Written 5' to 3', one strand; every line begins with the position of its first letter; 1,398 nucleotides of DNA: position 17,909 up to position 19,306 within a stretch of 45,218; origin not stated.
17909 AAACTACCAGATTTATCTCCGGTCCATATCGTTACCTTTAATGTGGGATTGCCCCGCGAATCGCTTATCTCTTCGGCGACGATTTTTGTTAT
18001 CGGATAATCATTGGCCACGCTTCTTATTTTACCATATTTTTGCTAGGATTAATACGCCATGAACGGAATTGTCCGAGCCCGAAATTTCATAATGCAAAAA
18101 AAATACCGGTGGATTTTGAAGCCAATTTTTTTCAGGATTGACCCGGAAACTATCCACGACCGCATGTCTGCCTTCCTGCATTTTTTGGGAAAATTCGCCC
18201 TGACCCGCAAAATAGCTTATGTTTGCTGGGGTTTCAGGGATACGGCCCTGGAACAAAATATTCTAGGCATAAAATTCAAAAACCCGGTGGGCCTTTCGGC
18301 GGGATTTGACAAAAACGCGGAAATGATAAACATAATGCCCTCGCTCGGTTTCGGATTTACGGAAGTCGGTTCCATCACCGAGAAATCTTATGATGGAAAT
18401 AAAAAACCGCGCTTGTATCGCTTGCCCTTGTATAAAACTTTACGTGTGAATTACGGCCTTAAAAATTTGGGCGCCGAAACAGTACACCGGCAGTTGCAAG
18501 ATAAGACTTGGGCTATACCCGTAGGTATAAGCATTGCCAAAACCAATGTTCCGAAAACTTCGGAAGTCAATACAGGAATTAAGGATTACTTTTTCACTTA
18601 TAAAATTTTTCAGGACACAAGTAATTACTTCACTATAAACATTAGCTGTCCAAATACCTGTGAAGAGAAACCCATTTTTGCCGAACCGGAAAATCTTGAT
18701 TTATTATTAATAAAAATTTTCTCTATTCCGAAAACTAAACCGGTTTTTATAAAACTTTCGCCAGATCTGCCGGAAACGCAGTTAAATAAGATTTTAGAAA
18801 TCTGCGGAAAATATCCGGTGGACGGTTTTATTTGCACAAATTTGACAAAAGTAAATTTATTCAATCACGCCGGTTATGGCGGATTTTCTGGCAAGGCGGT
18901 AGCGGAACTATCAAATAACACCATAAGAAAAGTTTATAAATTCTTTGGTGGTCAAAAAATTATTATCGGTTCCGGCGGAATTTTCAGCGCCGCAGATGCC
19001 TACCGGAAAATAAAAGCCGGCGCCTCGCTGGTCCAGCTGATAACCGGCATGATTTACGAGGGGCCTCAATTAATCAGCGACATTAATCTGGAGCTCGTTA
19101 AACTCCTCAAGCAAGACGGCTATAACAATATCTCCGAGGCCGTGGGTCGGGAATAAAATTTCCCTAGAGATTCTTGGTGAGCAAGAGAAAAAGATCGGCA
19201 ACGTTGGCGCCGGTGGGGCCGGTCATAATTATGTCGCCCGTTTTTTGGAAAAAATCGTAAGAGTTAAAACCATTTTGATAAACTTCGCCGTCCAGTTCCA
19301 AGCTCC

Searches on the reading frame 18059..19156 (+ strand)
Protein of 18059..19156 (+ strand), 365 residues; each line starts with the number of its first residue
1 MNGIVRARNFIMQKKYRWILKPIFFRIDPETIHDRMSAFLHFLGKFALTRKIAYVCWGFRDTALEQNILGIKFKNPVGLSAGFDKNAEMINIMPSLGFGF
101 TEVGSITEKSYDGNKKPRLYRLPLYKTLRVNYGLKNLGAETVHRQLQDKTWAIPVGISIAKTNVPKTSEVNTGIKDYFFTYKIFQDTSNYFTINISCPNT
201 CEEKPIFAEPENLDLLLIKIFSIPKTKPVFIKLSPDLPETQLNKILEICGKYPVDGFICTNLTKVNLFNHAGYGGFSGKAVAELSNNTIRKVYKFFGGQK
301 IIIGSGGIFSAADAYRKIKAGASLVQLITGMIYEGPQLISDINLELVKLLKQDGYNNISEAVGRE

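Call 72: search_protein_families(library=pfam, proteins=[window:18059-19156:+], max_evalue=0.001)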
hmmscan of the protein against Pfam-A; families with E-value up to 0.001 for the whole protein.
window:18059-19156:+ (365 aa): 1 family
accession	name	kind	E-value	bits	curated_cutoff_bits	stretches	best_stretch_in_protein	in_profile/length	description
PF01180.27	DHO_dh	-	9e-61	206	27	1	64-350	2-291/291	Dihydroorotate dehydrogenase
